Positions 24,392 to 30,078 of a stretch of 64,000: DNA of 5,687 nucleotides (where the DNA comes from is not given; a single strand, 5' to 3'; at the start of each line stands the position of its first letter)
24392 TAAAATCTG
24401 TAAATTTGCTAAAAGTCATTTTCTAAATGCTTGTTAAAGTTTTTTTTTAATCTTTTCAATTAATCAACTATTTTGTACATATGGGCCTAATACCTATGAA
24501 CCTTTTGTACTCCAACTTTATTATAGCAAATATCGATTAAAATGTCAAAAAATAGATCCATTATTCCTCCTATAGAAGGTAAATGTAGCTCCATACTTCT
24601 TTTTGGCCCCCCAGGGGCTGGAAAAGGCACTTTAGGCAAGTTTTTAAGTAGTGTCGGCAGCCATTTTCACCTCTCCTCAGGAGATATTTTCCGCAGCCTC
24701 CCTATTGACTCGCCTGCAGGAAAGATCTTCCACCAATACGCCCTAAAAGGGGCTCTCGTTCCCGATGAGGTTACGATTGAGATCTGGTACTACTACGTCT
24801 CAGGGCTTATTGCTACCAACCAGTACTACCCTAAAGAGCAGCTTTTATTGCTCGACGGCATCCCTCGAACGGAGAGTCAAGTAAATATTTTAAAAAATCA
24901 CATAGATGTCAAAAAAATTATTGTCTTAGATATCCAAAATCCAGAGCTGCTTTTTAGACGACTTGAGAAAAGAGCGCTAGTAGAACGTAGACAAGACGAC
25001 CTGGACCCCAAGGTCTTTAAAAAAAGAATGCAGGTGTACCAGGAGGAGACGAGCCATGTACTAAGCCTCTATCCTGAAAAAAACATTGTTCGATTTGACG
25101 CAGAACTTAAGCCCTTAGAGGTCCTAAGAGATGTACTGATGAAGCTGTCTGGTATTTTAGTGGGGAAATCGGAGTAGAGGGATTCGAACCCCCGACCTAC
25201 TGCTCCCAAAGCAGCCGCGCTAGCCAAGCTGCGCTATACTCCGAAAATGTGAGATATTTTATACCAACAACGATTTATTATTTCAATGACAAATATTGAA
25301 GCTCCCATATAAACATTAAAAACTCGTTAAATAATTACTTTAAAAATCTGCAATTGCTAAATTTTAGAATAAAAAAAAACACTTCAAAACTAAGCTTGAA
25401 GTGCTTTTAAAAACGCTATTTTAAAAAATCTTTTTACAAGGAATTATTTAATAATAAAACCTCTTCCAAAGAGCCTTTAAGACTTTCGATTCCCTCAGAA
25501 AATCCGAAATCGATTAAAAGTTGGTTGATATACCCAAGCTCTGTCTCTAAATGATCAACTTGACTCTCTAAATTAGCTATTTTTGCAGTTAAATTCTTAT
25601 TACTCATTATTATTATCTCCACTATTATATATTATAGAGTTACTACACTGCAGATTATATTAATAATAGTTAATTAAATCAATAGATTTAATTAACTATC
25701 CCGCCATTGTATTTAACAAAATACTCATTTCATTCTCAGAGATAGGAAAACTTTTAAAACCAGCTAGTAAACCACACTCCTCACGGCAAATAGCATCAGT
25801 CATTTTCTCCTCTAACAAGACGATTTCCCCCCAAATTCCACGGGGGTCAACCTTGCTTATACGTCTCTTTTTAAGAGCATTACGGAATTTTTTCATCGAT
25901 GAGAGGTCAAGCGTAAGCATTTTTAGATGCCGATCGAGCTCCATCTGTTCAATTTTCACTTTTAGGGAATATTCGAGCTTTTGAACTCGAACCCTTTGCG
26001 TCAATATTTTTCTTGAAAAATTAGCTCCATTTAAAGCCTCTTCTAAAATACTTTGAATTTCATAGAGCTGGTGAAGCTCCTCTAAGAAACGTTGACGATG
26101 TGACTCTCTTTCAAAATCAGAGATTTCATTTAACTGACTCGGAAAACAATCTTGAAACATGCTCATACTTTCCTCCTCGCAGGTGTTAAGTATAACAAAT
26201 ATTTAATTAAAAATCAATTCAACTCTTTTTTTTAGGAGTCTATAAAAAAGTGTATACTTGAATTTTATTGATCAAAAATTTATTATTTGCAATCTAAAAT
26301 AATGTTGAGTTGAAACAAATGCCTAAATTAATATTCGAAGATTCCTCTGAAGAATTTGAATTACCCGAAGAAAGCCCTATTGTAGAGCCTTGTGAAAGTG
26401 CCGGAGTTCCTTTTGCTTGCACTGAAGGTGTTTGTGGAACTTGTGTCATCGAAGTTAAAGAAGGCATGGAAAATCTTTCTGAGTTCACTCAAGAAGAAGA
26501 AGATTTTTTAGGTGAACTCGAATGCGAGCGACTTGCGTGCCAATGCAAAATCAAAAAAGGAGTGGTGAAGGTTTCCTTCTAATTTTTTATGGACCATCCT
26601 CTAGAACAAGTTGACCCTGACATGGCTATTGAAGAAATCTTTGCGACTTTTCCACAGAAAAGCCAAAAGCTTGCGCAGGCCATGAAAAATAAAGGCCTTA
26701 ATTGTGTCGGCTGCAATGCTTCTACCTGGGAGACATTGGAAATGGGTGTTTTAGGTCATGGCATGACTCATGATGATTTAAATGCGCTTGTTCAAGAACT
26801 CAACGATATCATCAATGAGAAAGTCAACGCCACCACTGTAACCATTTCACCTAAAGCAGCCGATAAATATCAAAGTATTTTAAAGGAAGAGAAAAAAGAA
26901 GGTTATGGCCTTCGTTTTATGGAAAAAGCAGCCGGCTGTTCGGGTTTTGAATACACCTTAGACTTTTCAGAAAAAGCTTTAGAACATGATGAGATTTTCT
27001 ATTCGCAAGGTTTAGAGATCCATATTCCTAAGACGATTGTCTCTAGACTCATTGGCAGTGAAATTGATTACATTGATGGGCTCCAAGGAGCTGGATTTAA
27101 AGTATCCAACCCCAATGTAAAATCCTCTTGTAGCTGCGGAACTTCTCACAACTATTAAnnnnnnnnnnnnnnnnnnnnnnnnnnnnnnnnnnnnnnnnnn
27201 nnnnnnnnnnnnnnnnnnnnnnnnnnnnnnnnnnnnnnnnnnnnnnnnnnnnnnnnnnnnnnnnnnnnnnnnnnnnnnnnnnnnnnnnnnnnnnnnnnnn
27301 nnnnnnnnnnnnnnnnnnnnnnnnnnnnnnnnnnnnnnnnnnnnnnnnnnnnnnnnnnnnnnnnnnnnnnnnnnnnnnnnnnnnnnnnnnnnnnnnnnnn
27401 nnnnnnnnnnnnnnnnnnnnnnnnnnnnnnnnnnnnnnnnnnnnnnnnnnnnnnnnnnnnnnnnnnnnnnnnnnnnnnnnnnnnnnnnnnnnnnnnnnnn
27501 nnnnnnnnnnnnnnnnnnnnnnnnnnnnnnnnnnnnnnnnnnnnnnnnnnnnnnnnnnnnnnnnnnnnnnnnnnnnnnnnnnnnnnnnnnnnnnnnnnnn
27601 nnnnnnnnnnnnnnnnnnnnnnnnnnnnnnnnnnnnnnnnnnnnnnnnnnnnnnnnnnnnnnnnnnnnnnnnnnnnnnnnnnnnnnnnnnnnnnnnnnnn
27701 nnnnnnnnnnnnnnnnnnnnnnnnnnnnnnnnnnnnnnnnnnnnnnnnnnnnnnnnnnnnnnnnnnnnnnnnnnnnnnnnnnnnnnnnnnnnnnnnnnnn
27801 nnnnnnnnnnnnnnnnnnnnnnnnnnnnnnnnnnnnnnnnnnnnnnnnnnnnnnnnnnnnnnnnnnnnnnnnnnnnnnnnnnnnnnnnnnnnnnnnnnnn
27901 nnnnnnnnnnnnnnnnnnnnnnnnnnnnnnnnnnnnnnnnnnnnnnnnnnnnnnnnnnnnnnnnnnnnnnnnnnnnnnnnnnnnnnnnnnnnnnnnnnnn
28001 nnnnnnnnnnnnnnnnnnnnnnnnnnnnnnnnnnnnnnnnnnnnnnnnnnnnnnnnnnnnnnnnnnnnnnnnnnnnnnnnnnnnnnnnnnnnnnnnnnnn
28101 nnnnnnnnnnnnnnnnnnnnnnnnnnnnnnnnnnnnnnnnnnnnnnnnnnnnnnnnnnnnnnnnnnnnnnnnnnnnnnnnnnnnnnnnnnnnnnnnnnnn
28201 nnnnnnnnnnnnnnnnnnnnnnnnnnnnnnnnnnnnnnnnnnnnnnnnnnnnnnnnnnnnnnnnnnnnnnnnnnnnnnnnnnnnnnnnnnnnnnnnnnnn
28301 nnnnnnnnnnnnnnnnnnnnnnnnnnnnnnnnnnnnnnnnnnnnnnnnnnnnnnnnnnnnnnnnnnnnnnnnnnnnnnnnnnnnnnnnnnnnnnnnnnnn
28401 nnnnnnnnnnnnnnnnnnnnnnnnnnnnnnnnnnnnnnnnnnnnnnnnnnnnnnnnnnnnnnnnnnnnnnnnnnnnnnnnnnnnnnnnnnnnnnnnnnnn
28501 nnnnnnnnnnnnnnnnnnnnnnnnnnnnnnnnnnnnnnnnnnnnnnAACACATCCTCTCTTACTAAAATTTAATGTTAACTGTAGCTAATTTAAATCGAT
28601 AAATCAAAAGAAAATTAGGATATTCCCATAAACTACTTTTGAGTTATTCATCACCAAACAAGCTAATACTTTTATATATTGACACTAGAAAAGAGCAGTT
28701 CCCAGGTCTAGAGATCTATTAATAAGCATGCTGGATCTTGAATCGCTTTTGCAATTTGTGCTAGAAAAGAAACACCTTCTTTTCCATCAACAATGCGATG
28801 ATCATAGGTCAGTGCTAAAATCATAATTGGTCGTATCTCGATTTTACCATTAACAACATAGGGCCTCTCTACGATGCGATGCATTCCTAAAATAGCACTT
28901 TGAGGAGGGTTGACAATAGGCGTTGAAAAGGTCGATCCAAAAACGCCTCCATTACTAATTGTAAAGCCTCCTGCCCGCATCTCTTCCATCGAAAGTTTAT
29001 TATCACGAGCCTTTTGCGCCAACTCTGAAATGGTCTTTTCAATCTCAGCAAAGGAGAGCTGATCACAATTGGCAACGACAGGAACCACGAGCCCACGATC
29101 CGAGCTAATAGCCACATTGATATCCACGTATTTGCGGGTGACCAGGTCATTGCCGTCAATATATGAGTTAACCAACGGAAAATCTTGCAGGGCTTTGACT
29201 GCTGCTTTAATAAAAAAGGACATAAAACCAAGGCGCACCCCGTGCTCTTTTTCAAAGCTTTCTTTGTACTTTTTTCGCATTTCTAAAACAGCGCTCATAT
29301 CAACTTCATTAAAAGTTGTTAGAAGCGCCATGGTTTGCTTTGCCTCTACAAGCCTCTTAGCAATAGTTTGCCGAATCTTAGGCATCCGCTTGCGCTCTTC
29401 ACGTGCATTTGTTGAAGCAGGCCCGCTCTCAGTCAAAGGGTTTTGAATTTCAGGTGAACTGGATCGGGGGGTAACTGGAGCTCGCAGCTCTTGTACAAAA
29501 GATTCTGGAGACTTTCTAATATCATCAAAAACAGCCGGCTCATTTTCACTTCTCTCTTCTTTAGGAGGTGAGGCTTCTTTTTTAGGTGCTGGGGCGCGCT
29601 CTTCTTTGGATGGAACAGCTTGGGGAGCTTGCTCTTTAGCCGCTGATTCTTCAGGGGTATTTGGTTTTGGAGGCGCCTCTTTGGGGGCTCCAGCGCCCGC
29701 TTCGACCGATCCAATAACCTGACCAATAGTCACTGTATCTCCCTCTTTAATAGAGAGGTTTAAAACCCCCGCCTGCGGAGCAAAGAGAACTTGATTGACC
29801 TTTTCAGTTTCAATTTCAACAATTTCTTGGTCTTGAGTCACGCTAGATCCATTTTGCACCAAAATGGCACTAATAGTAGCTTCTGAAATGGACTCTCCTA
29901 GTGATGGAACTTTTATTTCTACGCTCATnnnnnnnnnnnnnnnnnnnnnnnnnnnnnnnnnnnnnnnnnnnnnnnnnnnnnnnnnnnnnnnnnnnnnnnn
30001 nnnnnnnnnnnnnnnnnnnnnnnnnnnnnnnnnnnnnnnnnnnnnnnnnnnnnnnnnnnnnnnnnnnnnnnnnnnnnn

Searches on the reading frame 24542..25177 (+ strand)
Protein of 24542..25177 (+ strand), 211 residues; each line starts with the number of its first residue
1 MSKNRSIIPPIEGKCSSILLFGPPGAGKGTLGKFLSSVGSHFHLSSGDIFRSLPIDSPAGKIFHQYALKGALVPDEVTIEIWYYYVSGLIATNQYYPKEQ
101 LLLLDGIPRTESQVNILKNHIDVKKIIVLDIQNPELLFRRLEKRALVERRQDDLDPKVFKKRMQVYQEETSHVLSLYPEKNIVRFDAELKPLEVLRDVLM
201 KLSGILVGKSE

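Call 63: search_protein_families(library=pfam, proteins=[window:24542-25177:+], max_evalue=0.00001)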
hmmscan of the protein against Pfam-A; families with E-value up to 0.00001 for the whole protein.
window:24542-25177:+ (211 aa): 3 families
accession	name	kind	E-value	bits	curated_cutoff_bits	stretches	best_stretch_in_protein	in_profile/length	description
PF00406.28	ADK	-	3.6e-23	82.8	26.8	1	20-181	1-150/151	Adenylate kinase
PF13207.12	AAA_17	-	4.2e-12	46.9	27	1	21-152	1-129/136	AAA domain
PF13238.12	AAA_18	-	6.7e-07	30.2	29.4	1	18-146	1-113/128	AAA domain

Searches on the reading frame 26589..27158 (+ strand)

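Call 49: search_protein_families(library=pfam, proteins=[window:26589-27158:+], max_evalue=0.0001)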
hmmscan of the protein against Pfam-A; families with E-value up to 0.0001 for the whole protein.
window:26589-27158:+ (189 aa): 2 families
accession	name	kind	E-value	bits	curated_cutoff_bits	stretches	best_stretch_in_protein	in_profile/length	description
PF01521.26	Fe-S_biosyn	-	5e-13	49.7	26.3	1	84-184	3-109/110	Iron-sulphur cluster biosynthesis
PF08984.16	DUF1858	-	1.2e-06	29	32.2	1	9-64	2-58/59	Domain of unknown function (DUF1858)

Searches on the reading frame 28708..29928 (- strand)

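Call 63: search_protein_families(library=pfam, proteins=[window:28708-29928:-], max_evalue=0.00001)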
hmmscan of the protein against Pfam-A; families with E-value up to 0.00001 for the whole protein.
window:28708-29928:- (406 aa): 2 families
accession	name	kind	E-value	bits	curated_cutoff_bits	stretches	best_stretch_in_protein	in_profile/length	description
PF00198.28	2-oxoacid_dh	-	1.7e-83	280.1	23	1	176-403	3-231/232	2-oxoacid dehydrogenases acyltransferase (catalytic domain)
PF00364.28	Biotin_lipoyl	-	1.6e-14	53.9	22.1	1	4-73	2-71/73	Biotin-requiring enzyme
